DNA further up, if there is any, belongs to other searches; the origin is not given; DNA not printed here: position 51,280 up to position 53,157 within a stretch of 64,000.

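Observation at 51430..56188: Biotin-dependent operon with carrier and carboxyltransferase but no biotin carboxylase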

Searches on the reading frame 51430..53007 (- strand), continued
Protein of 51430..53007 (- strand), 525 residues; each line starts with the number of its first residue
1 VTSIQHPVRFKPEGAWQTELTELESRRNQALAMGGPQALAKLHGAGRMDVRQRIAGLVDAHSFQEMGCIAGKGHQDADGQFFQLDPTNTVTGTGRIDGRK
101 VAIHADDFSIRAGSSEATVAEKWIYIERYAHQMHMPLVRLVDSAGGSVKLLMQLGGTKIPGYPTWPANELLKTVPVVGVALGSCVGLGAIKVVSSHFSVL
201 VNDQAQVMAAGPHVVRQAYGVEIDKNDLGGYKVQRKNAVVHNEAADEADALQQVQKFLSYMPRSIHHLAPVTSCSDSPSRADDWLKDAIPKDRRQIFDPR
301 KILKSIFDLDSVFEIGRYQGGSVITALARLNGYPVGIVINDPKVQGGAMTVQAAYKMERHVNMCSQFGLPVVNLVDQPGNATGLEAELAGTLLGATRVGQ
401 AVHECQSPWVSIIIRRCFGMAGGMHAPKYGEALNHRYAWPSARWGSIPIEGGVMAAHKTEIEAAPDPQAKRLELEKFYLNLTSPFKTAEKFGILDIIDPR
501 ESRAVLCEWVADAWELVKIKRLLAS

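Call 31: search_protein_families(library=ncbifam, proteins=[L032:7077-8654:-, L060:5585-7246:+, L040:7537-8979:+, L045:7349-8722:+, L045:9983-11575:+, L045:11898-12992:+, L045:3615-4193:+, L045:4190-4783:+], max_evalue=1e-10)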
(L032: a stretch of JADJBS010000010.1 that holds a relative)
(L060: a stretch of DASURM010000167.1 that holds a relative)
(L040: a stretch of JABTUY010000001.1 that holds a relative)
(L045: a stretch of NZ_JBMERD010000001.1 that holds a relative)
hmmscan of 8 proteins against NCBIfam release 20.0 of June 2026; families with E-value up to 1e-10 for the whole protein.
L032:7077-8654:- (525 aa): 102 families (the best 25 are shown)
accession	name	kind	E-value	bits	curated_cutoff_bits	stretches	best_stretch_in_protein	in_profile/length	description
NF004837.0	PRK06187.1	subfamily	3.5e-121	405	476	1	4-517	11-523/531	long-chain-fatty-acid--CoA ligase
NF006182.0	PRK08316.1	subfamily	4e-113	378.7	663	1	4-517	14-518/523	fatty acyl-CoA synthetase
NF005676.0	PRK07470.1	equivalog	7.3e-108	361.5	774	1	5-517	24-530/544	acyl-CoA synthetase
NF004838.1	PRK06188.1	equivalog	1.5e-97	327.1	875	1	4-516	12-523/524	fatty-acid--CoA ligase FadD8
NF005307.0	PRK06839.1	equivalog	1.2e-91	307.9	748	1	20-513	21-490/496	o-succinylbenzoate--CoA ligase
NF005702.0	PRK07514.1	subfamily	7.4e-90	301.7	558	1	24-517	27-501/506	malonyl-CoA synthase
NF005801.1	PRK07656.1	equivalog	4.3e-87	292.8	657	1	5-513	5-500/500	FadD3 family acyl-CoA ligase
NF009071.0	PRK12406.1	subfamily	6.6e-85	285.5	701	1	20-518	6-504/510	acyl-CoA synthetase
NF004797.0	PRK06145.1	equivalog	2.6e-81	273.4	850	1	5-516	6-495/499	acyl-CoA synthetase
NF002966.0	PRK03640.1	equivalog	4.1e-81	273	556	1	18-514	19-478/483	o-succinylbenzoate--CoA ligase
NF052269.1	Staph_lig_FadD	equivalog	5.9e-80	269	650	1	22-513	23-490/499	long-chain-fatty-acid--CoA ligase FadD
NF009233.0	PRK12583.1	subfamily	1.3e-78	264.8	832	1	10-517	27-551/558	fatty acid CoA ligase family protein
NF005857.1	PRK07786.1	exception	4.3e-78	263.1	733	1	16-516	24-512/513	fatty-acid--CoA ligase FadD5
NF006572.0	PRK09088.1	equivalog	9.2e-78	262.1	696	1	23-517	25-488/491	acyl-CoA synthetase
NF038341.1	ligase_FadD4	exception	2.4e-76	257.1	850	1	25-516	21-504/506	fatty-acid--CoA ligase FadD4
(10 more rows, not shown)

L060:5585-7246:+ (553 aa): 99 families (the best 25 are shown)
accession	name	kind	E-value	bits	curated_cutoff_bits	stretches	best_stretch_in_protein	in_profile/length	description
NF004837.0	PRK06187.1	subfamily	4.1e-127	424.6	476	1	29-547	6-527/531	long-chain-fatty-acid--CoA ligase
NF005676.0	PRK07470.1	equivalog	2.9e-110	369.5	774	1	35-546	24-533/544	acyl-CoA synthetase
NF006182.0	PRK08316.1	subfamily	2.2e-108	363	663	1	34-545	14-520/523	fatty acyl-CoA synthetase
NF004838.1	PRK06188.1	equivalog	5.1e-99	331.9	875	1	25-542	3-523/524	fatty-acid--CoA ligase FadD8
NF005307.0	PRK06839.1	equivalog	1.6e-92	310.8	748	1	45-541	16-492/496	o-succinylbenzoate--CoA ligase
NF005702.0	PRK07514.1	subfamily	1.9e-88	297.1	558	1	49-544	22-502/506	malonyl-CoA synthase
NF005801.1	PRK07656.1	equivalog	2e-87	293.9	657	1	37-539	7-500/500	FadD3 family acyl-CoA ligase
NF009071.0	PRK12406.1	subfamily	2.3e-85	287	701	1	48-547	4-507/510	acyl-CoA synthetase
NF002966.0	PRK03640.1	equivalog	4.8e-83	279.4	556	1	43-541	14-479/483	o-succinylbenzoate--CoA ligase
NF004797.0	PRK06145.1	equivalog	3.2e-82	276.5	850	1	37-542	8-495/499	acyl-CoA synthetase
NF009233.0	PRK12583.1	subfamily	4.8e-82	276.1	832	1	32-544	19-552/558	fatty acid CoA ligase family protein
NF005863.0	PRK07798.1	subfamily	2.9e-79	267.1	543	1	40-534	13-523/540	acyl-CoA synthetase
NF005857.1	PRK07786.1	exception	4.8e-79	266.2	733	1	46-542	24-512/513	fatty-acid--CoA ligase FadD5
NF006020.0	PRK08162.1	subfamily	5.1e-77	259.4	677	1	37-544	25-540/545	acyl-CoA synthetase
NF052269.1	Staph_lig_FadD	equivalog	5.5e-75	252.6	650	1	47-540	16-491/499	long-chain-fatty-acid--CoA ligase FadD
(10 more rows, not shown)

L040:7537-8979:+ (480 aa): 14 families
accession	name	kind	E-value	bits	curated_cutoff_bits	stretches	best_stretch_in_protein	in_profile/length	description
NF006367.0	PRK08591.1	subfamily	2.8e-192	639.4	597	1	20-465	2-447/451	acetyl-CoA carboxylase biotin carboxylase subunit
NF009471.0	PRK12833.1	equivalog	7.2e-188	624.9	686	1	20-472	5-456/467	acetyl-CoA carboxylase biotin carboxylase subunit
TIGR00514.1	accC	equivalog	1.7e-186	620.4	626.5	1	20-461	2-443/449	acetyl-CoA carboxylase biotin carboxylase subunit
NF006406.0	PRK08654.1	equivalog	1.6e-180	600.9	739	1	20-462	2-443/499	acetyl-CoA carboxylase biotin carboxylase subunit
NF009554.0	PRK12999.1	equivalog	2.1e-174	582.2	965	1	20-461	5-454/1147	pyruvate carboxylase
NF004085.0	PRK05586.1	equivalog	6.9e-165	549.3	723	1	20-463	2-445/448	acetyl-CoA carboxylase biotin carboxylase subunit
NF005525.0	PRK07178.1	equivalog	1.8e-159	531.4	768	1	20-461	2-441/471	acetyl-CoA carboxylase biotin carboxylase subunit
TIGR01235.1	pyruv_carbox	equivalog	1.6e-155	519.4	1114.45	1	22-462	1-451/1143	pyruvate carboxylase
TIGR02712.1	urea_carbox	equivalog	1.7e-154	516.3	1303.85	1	21-462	2-442/1201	urea carboxylase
NF006286.0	PRK08462.1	equivalog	9.9e-153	509.1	740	1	20-461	4-443/445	acetyl-CoA carboxylase biotin carboxylase subunit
NF006287.0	PRK08463.1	equivalog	4.5e-147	490.7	775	1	20-461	2-443/479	acetyl-CoA carboxylase subunit A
NF003671.0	PRK05294.1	equivalog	6.9e-15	53.7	599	1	110-339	643-866/1058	carbamoyl-phosphate synthase large subunit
TIGR01369.1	CPSaseII_lrg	equivalog_domain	2.1e-14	52.2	1027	1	110-339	646-869/1052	carbamoyl-phosphate synthase (glutamine-hydrolyzing) large subunit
NF046056.1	BPTD_3102_fam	hypoth_equivalog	2.9e-11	43.6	200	1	203-315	12-124/207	BPTD_3102 family carboxylase-like protein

L045:7349-8722:+ (457 aa): 19 families
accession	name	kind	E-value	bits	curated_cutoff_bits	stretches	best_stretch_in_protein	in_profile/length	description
NF006367.0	PRK08591.1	subfamily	1.3e-174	581.2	597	1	1-451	2-446/451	acetyl-CoA carboxylase biotin carboxylase subunit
TIGR00514.1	accC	equivalog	1.4e-168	561.4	626.5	1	1-451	2-446/449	acetyl-CoA carboxylase biotin carboxylase subunit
NF009554.0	PRK12999.1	equivalog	3.7e-168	561.5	965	1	1-449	5-455/1147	pyruvate carboxylase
NF006406.0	PRK08654.1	equivalog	1.2e-159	532.1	739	1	1-449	2-443/499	acetyl-CoA carboxylase biotin carboxylase subunit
NF004085.0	PRK05586.1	equivalog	8.8e-159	529.1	723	1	1-451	2-446/448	acetyl-CoA carboxylase biotin carboxylase subunit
TIGR02712.1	urea_carbox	equivalog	5.6e-156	521.2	1303.85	1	2-448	2-441/1201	urea carboxylase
TIGR01235.1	pyruv_carbox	equivalog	9.1e-156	520.2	1114.45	1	3-448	1-450/1143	pyruvate carboxylase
NF009471.0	PRK12833.1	equivalog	3e-150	500.8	686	1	1-452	5-450/467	acetyl-CoA carboxylase biotin carboxylase subunit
NF006287.0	PRK08463.1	equivalog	1e-149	499.4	775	1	1-454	2-449/479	acetyl-CoA carboxylase subunit A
NF006286.0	PRK08462.1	equivalog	6.8e-148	493.2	740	1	1-449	4-444/445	acetyl-CoA carboxylase biotin carboxylase subunit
NF005525.0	PRK07178.1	equivalog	2.3e-145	484.8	768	1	1-449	2-442/471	acetyl-CoA carboxylase biotin carboxylase subunit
NF009404.0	PRK12767.1-3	equivalog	5.8e-17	61.6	316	1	33-315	32-306/344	carbamoyl phosphate synthase-like protein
NF002378.0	PRK01372.1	subfamily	1.3e-14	53.6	243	1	110-291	96-270/305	D-alanine--D-alanine ligase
TIGR01369.1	CPSaseII_lrg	equivalog_domain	4.1e-13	47.9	1027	1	61-320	617-869/1052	carbamoyl-phosphate synthase (glutamine-hydrolyzing) large subunit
TIGR01205.1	D_ala_D_alaTIGR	subfamily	6.2e-13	48.4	245.65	1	95-290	87-285/318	D-alanine--D-alanine ligase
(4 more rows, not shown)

L045:9983-11575:+ (530 aa): 1 family
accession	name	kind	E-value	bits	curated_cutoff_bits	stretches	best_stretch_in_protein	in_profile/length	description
TIGR01117.1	mmdA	subfamily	3e-87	293.5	998.8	1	17-505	3-490/512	methylmalonyl-CoA decarboxylase subunit alpha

L045:11898-12992:+ (364 aa): 5 families
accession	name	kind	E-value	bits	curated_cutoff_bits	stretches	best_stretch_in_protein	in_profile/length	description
NF040650.1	sulfolac_dhydr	equivalog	4.8e-53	180.5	500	1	38-349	13-323/339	L-sulfolactate dehydrogenase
NF007504.0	PRK10098.1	equivalog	1.1e-50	172.4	336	1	28-347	7-332/360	malate/lactate/ureidoglycolate dehydrogenase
TIGR03175.1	AllD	equivalog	6.4e-44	150.5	496.2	1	39-347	14-326/349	ureidoglycolate dehydrogenase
NF011599.0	PRK15025.1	equivalog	1.3e-42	146.3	356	1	39-348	14-327/349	ureidoglycolate dehydrogenase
NF009750.0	PRK13260.1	equivalog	3.9e-34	118.3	316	1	38-347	13-324/332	3-dehydro-L-gulonate 2-dehydrogenase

L045:3615-4193:+ (192 aa): 2 families
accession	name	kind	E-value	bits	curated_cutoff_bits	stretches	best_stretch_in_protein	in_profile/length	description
TIGR03845.1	sulfopyru_alph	equivalog_domain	1e-37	129.5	147.95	1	21-173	3-156/160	sulfopyruvate decarboxylase subunit alpha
TIGR03297.1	Ppyr-DeCO2ase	equivalog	5.1e-18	65.2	312.5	1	32-184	3-162/360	phosphonopyruvate decarboxylase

L045:4190-4783:+ (197 aa): 3 families
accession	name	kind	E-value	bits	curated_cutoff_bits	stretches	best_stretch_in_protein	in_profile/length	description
TIGR03846.1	sulfopy_beta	equivalog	1e-43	149.3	221.5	1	7-186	1-179/182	sulfopyruvate decarboxylase subunit beta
NF004813.0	PRK06163.1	equivalog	2.3e-41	141.7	240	1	3-185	11-193/202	hypothetical protein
TIGR03297.1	Ppyr-DeCO2ase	equivalog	3.2e-32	111.9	312.5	1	4-168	170-339/360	phosphonopyruvate decarboxylase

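Call 33: find_encoding_contigs(protein=P0052, flank=10000, max_places=2)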
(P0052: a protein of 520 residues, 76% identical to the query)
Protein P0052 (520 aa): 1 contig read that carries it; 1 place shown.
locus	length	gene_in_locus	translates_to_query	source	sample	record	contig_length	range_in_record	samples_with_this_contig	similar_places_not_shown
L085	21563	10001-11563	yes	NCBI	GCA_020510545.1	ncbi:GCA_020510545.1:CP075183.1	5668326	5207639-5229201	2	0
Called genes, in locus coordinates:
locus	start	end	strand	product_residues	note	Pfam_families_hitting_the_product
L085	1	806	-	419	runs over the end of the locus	PF00034:Cytochrom_C, PF13442:Cytochrome_CBB3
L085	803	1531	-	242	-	PF13442:Cytochrome_CBB3 (faint), PF00034:Cytochrom_C (faint)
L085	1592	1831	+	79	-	PF14375:Cys_rich_CWC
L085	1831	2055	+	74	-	-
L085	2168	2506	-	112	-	-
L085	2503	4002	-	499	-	PF00089:Trypsin, PF10459:Peptidase_S46 (faint), PF13365:Trypsin_2, PF00595:PDZ, PF13180:PDZ_2, PF17820:PDZ_6, PF00595:PDZ, PF17820:PDZ_6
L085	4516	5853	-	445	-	PF08521:2CSK_N (weak), PF26769:HAMP_PhoQ, PF00512:HisKA, PF13581:HATPase_c_2 (weak), PF02518:HATPase_c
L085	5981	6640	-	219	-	PF00072:Response_reg, PF00486:Trans_reg_C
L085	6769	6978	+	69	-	PF00364:Biotin_lipoyl, PF25917:BSH_RND, PF25919:BSH_CusB (faint), PF25973:BSH_CzcB (faint), PF25984:BSH_YknX (faint)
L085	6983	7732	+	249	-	PF00392:GntR, PF07729:FCD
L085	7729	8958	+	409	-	PF02515:CoA_transf_3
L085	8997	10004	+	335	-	PF03401:TctC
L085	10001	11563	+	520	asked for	PF01039:Carboxyl_trans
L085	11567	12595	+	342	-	PF03601:Cons_hypoth698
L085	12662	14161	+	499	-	PF13347:MFS_2 (weak), PF07690:MFS_1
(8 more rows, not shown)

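Call 34: find_encoding_contigs(protein=L045:9983-11575:+, flank=10000, max_places=2)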
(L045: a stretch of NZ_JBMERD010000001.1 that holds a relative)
Protein L045:9983-11575:+ (530 aa): 2 contigs read that carry it; 2 places shown.
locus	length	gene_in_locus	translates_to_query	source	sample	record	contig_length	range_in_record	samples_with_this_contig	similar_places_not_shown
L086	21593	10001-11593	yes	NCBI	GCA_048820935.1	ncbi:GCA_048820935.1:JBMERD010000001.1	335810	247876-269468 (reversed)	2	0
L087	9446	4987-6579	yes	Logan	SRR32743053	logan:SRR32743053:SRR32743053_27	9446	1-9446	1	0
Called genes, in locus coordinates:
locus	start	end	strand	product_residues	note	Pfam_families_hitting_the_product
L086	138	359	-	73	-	-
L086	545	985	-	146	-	-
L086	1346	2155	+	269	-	PF01758:SBF, PF13593:SBF_like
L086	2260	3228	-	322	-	PF03401:TctC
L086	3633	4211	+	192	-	PF02776:TPP_enzyme_N (weak)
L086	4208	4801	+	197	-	PF02775:TPP_enzyme_C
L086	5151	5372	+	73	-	PF00364:Biotin_lipoyl, PF25917:BSH_RND (weak), PF25973:BSH_CzcB (faint)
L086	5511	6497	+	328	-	PF03401:TctC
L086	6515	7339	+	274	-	PF09339:HTH_IclR, PF01614:IclR_C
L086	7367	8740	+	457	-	PF00289:Biotin_carb_N, PF02786:CPSase_L_D2, PF02222:ATP-grasp, PF07478:Dala_Dala_lig_C, PF02785:Biotin_carb_C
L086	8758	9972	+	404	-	PF02515:CoA_transf_3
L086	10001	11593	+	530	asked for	PF01039:Carboxyl_trans, PF03255:ACCA (weak)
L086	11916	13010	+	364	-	PF02615:Ldh_2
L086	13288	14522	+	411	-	PF01527:HTH_Tnp_1 (weak), PF13276:HTH_21, PF00665:rve, PF13683:rve_3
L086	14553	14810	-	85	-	-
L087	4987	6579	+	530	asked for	PF01039:Carboxyl_trans, PF03255:ACCA (weak)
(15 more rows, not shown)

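Call 46: search_protein_families(library=pfam, proteins=[L039:18409-19284:+, L039:19570-20652:+, L039:13372-14271:-, L047:12916-14163:-, L047:14252-15490:+, L047:7424-8233:-, L047:6433-7260:-, L042:3288-5012:+, L042:8586-9134:+, L039:17390-18412:+], max_evalue=0.00001)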
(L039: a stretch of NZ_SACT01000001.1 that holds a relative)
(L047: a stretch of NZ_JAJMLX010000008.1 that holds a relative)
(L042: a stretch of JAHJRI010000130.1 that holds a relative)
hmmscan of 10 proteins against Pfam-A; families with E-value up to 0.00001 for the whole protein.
L039:18409-19284:+ (291 aa): 1 family
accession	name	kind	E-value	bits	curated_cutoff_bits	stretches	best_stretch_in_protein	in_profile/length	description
PF04909.20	Amidohydro_2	-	1.5e-43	150.1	26.4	1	16-280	1-289/289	Amidohydrolase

L039:19570-20652:+ (360 aa): 1 family
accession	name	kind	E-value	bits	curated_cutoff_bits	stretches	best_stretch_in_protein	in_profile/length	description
PF01636.29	APH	-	1.4e-51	176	23.2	1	38-263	1-216/239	Phosphotransferase enzyme family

L039:13372-14271:- (299 aa): 2 families
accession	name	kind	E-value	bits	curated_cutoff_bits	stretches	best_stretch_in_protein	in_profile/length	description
PF03466.25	LysR_substrate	-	1.8e-41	142.3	28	1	90-288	3-204/209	LysR substrate binding domain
PF00126.33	HTH_1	-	4.1e-23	81.6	26.6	1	5-64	1-60/60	Bacterial regulatory helix-turn-helix protein, lysR family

L047:12916-14163:- (415 aa): 1 family
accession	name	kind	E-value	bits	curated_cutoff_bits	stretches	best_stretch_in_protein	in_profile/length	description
PF13336.12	AcetylCoA_hyd_C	-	1.3e-39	136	23.7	1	264-414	1-152/154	Acetyl-CoA hydrolase/transferase C-terminal domain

L047:14252-15490:+ (412 aa): 4 families
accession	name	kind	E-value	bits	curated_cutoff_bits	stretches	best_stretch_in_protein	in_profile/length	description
PF00441.29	Acyl-CoA_dh_1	-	2.4e-46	158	22.4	1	257-404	1-148/150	Acyl-CoA dehydrogenase, C-terminal domain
PF02771.21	Acyl-CoA_dh_N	-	9.1e-25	87.7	22.9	1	33-144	2-113/113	Acyl-CoA dehydrogenase, N-terminal domain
PF02770.24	Acyl-CoA_dh_M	-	2.5e-22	79.3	33.3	1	149-242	2-95/97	Acyl-CoA dehydrogenase, middle domain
PF08028.16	Acyl-CoA_dh_2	-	6e-21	75.6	22.7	1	275-389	4-128/134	Acyl-CoA dehydrogenase, C-terminal domain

L047:7424-8233:- (269 aa): 0 families

L047:6433-7260:- (275 aa): 3 families
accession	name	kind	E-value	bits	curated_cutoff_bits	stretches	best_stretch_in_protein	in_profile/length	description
PF13561.12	adh_short_C2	-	4.2e-46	157.9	27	1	29-270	5-235/236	Enoyl-(Acyl carrier protein) reductase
PF00106.31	adh_short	-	1.8e-43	148.8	26.6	1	21-208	1-190/195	short chain dehydrogenase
PF08659.16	KR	-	3.3e-09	37.4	22.6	1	24-178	4-160/180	KR domain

L042:3288-5012:+ (574 aa): 2 families
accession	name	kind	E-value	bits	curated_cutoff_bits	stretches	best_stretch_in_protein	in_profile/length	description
PF00501.34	AMP-binding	-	4.1e-72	243.5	29.9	1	72-434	6-384/384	AMP-binding enzyme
PF13193.12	AMP-binding_C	-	2.5e-15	57.6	24.5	1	485-558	1-76/76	AMP-binding enzyme C-terminal domain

L042:8586-9134:+ (182 aa): 1 family
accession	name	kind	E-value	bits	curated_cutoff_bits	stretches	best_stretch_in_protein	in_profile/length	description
PF06808.19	DctM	-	3.1e-45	155.2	23.8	1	8-158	2-154/413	Tripartite ATP-independent periplasmic transporter, DctM component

L039:17390-18412:+ (340 aa): 1 family
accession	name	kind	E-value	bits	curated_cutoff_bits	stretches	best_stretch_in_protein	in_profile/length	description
PF03401.19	TctC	-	2.4e-60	204.8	27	1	65-334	1-273/274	Tripartite tricarboxylate transporter family receptor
